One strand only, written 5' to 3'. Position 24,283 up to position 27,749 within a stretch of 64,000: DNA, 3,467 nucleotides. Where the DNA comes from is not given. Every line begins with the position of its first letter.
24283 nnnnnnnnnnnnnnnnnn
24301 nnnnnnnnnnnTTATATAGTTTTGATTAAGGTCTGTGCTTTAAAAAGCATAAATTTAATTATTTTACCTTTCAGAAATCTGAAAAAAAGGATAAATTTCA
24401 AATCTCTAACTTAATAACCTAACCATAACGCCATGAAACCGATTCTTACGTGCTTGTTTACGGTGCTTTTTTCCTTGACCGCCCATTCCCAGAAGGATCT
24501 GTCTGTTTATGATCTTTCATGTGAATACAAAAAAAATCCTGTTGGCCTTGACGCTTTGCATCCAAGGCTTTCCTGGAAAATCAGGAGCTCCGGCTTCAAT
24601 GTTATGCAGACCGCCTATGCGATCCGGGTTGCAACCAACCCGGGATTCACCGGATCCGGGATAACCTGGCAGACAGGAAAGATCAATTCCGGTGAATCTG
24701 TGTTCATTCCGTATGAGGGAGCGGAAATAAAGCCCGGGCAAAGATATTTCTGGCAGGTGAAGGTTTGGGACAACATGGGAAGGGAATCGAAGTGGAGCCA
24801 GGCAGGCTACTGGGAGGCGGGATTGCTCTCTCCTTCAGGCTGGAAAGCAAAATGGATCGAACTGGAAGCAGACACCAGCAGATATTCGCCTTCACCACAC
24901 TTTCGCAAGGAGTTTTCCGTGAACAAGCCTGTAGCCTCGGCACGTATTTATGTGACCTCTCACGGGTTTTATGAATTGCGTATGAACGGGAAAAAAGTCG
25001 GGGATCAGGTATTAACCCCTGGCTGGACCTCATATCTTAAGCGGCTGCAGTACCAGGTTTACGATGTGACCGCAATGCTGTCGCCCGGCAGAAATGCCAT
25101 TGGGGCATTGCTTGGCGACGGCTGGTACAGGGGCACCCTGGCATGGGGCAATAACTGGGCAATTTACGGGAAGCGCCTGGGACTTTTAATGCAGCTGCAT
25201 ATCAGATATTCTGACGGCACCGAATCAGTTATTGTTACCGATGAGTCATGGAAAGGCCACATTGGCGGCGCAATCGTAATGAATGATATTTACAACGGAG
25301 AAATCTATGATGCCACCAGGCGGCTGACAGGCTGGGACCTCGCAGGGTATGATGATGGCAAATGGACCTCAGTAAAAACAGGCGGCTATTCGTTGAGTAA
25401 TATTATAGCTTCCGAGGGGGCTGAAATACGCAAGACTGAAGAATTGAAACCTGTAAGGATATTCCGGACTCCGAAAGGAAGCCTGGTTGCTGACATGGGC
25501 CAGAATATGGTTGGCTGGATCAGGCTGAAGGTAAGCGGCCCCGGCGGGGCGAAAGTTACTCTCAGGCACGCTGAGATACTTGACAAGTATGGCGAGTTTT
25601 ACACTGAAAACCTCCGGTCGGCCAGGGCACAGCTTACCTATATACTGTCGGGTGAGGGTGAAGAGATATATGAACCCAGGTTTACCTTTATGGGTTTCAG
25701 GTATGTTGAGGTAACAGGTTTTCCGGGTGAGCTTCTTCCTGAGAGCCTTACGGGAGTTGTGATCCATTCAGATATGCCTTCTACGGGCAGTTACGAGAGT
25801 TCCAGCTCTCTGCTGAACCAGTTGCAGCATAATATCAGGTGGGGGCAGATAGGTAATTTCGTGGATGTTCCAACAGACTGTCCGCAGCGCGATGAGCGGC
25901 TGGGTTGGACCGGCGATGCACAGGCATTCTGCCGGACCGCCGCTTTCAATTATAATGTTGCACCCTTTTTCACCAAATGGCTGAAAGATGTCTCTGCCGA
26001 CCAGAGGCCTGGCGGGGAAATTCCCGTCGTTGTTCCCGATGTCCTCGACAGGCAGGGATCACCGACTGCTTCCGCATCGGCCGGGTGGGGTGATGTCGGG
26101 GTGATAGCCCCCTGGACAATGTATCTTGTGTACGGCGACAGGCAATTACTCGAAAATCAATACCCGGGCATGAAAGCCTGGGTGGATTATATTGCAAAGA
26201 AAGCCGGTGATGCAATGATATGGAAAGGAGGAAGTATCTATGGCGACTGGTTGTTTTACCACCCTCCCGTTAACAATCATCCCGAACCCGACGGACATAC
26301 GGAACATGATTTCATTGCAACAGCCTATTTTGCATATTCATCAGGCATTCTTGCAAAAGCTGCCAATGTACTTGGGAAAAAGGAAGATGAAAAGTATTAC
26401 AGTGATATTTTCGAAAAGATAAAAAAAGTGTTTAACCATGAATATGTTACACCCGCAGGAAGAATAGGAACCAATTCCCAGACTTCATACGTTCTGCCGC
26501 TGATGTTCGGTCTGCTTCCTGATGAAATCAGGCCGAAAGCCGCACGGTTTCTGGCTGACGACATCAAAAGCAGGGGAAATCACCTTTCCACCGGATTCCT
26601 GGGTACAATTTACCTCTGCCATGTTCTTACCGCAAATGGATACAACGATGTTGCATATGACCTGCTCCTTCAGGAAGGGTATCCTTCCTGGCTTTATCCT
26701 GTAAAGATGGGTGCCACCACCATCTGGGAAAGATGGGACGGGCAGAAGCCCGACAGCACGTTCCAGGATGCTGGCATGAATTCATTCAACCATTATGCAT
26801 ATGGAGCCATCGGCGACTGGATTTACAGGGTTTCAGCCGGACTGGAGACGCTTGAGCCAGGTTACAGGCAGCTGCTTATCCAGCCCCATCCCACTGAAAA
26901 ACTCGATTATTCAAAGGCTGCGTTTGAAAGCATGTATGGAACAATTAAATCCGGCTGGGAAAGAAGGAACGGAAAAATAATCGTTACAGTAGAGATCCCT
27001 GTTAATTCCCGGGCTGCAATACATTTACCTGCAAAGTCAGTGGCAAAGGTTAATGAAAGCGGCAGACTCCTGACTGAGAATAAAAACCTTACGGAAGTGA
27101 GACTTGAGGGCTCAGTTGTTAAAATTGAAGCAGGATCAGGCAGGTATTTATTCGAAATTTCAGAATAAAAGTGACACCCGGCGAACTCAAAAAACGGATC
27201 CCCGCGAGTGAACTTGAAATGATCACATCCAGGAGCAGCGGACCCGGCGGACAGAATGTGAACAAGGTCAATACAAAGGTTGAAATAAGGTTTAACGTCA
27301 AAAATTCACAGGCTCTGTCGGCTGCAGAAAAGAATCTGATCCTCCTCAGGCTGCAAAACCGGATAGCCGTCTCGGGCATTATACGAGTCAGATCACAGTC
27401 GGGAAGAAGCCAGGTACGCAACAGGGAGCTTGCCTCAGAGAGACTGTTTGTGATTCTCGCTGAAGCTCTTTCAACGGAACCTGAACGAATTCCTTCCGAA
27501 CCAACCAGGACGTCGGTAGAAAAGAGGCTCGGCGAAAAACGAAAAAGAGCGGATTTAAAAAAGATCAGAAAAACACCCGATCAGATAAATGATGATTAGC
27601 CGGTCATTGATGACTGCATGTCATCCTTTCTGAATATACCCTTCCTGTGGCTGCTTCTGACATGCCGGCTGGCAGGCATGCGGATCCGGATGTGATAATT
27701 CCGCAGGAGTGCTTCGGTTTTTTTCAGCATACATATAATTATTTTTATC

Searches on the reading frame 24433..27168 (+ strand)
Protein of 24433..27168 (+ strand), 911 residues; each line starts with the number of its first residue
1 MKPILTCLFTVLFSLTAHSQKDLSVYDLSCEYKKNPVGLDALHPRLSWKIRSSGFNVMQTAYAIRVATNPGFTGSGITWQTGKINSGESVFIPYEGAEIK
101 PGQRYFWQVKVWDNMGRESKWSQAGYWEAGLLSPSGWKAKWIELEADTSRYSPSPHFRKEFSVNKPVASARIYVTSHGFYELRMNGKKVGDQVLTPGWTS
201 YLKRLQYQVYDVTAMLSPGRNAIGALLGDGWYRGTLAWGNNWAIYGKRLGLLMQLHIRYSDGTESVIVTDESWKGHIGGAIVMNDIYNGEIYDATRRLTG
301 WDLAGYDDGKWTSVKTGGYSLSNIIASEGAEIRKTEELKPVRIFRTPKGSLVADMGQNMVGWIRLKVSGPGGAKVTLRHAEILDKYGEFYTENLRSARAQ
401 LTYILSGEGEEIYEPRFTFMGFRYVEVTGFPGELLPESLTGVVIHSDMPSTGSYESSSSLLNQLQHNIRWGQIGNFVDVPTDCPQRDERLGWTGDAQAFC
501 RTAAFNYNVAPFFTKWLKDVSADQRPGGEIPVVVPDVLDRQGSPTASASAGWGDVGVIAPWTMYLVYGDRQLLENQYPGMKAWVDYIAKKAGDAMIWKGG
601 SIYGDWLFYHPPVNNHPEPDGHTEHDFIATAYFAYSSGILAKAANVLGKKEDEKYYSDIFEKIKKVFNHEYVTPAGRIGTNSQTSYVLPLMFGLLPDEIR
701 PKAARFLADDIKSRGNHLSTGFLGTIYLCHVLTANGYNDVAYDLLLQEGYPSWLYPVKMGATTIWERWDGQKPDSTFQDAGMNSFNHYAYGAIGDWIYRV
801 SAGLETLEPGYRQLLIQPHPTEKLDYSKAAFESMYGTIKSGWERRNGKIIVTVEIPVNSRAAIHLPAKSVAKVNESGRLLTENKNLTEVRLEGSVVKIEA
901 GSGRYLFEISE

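Call 4: search_protein_families(library=pfam, proteins=[window:24433-27168:+])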
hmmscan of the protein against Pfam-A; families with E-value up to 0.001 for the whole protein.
window:24433-27168:+ (911 aa): 5 families
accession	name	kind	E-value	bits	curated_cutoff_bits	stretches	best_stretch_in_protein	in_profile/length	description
PF17389.8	Bac_rhamnosid6H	-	3.8e-125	418.1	24.5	1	450-799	2-337/339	Bacterial alpha-L-rhamnosidase 6 hairpin glycosidase domain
PF08531.16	Bac_rhamnosid_N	-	3.4e-58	196.7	25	1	165-336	1-172/172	Alpha-L-rhamnosidase N-terminal domain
PF05592.18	Bac_rhamnosid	-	6.3e-37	126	22.2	1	345-445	2-102/102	Bacterial alpha-L-rhamnosidase concanavalin-like domain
PF25788.1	Ig_Rha78A_N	-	4.1e-36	123.9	27.4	1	25-133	1-105/105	Rha78A-like, N-terminal immunoglobulin domain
PF17390.7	Bac_rhamnosid_C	-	4.6e-20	71.7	22.1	1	803-877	1-75/78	Bacterial alpha-L-rhamnosidase C-terminal domain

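Call 6: search_protein_families(library=ncbifam, proteins=[window:24433-27168:+])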
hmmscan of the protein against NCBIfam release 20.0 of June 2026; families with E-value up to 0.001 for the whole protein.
window:24433-27168:+ (911 aa): 2 families
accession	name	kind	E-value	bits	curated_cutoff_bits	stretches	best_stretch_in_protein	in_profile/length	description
NF041573.1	rhamnosid_Stmyc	equivalog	5.7e-271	901.7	1720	2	151-905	298-1024/1028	alpha-L-rhamnosidase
NF041572.1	rhamnosid_Flavobac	equivalog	1.3e-160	536.5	1800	2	155-908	179-942/946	alpha-L-rhamnosidase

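Call 51: search_solved_structures(query=window:24433-27168:+, max_evalue=1e-30)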
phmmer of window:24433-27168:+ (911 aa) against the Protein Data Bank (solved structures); distinct sequences matched with E-value up to 1e-30: 3.
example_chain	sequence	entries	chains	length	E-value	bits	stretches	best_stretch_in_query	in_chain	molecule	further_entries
3w5m_A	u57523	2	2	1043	7.2e-227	758.8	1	140-907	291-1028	Putative rhamnosidase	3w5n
6i60_A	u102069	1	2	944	2.1e-185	621.6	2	21-673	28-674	Alpha-rhamnosidase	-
6gsz_A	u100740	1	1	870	5.1e-178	597.1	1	23-874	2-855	Alpha-L-rhamnosidase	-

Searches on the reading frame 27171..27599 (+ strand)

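Call 60: search_protein_families(library=pfam, proteins=[window:27171-27599:+])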
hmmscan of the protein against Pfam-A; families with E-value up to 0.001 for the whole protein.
window:27171-27599:+ (142 aa): 1 family
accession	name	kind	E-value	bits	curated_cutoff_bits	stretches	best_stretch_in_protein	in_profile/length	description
PF00472.26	RF-1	-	3.8e-19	69.2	35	1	9-131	6-107/116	RF-1 domain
